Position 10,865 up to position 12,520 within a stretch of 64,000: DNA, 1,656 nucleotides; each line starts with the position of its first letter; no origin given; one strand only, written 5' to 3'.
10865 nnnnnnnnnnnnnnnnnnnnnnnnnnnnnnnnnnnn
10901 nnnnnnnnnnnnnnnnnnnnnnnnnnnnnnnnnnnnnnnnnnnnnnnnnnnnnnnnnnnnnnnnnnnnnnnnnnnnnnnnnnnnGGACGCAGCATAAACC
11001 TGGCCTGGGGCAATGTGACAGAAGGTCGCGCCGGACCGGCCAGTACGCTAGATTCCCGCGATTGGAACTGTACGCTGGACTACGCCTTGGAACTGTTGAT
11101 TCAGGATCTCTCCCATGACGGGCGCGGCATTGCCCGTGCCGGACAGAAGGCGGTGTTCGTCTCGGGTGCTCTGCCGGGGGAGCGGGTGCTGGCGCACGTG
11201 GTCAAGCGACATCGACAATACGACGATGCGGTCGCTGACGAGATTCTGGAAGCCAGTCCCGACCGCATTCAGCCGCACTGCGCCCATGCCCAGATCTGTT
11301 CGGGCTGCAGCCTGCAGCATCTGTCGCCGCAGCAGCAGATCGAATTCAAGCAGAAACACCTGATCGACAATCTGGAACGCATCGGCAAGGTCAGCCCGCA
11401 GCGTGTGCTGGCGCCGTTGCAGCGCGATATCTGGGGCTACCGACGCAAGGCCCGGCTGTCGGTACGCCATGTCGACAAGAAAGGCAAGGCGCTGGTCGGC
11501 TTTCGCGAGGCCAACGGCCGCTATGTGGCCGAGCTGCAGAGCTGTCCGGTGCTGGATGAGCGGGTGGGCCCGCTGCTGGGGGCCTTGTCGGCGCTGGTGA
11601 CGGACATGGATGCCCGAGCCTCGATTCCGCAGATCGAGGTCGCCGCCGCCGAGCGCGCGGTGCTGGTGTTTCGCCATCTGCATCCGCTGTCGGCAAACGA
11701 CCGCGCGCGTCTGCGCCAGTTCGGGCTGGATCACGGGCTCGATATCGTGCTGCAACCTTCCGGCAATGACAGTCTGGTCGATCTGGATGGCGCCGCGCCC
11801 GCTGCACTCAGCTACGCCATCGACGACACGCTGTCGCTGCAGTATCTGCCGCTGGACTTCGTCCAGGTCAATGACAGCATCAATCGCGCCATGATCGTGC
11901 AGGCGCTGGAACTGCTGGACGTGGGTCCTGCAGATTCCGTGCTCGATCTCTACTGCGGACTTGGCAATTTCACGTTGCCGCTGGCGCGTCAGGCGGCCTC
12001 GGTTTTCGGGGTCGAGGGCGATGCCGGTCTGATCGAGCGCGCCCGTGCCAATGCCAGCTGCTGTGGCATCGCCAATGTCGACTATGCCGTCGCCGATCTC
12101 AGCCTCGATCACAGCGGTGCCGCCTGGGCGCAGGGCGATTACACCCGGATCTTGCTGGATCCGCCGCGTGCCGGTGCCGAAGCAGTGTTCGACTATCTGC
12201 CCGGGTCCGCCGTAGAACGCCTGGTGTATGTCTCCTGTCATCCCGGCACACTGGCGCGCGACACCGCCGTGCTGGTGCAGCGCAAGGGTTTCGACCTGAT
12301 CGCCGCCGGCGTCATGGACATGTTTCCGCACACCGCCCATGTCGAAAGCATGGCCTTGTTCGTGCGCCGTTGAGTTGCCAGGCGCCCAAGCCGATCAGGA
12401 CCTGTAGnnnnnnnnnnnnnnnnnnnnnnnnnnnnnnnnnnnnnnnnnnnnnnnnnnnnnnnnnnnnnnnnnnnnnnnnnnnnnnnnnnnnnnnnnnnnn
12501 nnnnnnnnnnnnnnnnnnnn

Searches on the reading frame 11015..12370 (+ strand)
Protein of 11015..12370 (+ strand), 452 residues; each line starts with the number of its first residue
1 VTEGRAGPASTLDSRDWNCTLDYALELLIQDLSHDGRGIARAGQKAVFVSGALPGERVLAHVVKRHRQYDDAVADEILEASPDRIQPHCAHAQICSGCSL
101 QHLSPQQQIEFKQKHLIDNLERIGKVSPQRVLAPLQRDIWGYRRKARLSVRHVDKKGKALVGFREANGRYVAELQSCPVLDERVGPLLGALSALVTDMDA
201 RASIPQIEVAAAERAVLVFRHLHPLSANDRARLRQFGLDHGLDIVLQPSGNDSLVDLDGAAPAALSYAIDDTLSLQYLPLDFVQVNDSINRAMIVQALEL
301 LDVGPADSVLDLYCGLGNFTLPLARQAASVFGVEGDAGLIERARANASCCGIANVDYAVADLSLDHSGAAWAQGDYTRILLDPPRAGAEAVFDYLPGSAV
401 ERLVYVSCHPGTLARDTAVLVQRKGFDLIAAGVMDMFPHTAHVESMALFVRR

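Call 30: search_protein_families(library=pfam, proteins=[window:11015-12370:+], max_evalue=0.001)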
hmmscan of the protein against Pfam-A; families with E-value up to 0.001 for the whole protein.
window:11015-12370:+ (452 aa): 6 families
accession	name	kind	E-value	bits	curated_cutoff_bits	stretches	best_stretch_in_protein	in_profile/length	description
PF05958.17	tRNA_U5-meth_tr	-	1.6e-19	70.6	23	1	279-450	176-355/357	tRNA (Uracil-5-)-methyltransferase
PF01938.26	TRAM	-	6.1e-08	32.9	21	1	25-69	8-55/61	TRAM domain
PF13649.12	Methyltransf_25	-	5.5e-07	30.6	27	1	309-362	1-55/97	Methyltransferase domain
PF13847.12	Methyltransf_31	-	1.3e-05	25.3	27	1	306-361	4-62/145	Methyltransferase domain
PF00398.26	RrnaAD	-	2.1e-05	24.2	24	1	289-346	14-71/263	Ribosomal RNA adenine dimethylase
PF03602.21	Cons_hypoth95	-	0.00024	21.2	24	1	306-388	42-126/182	Conserved hypothetical protein 95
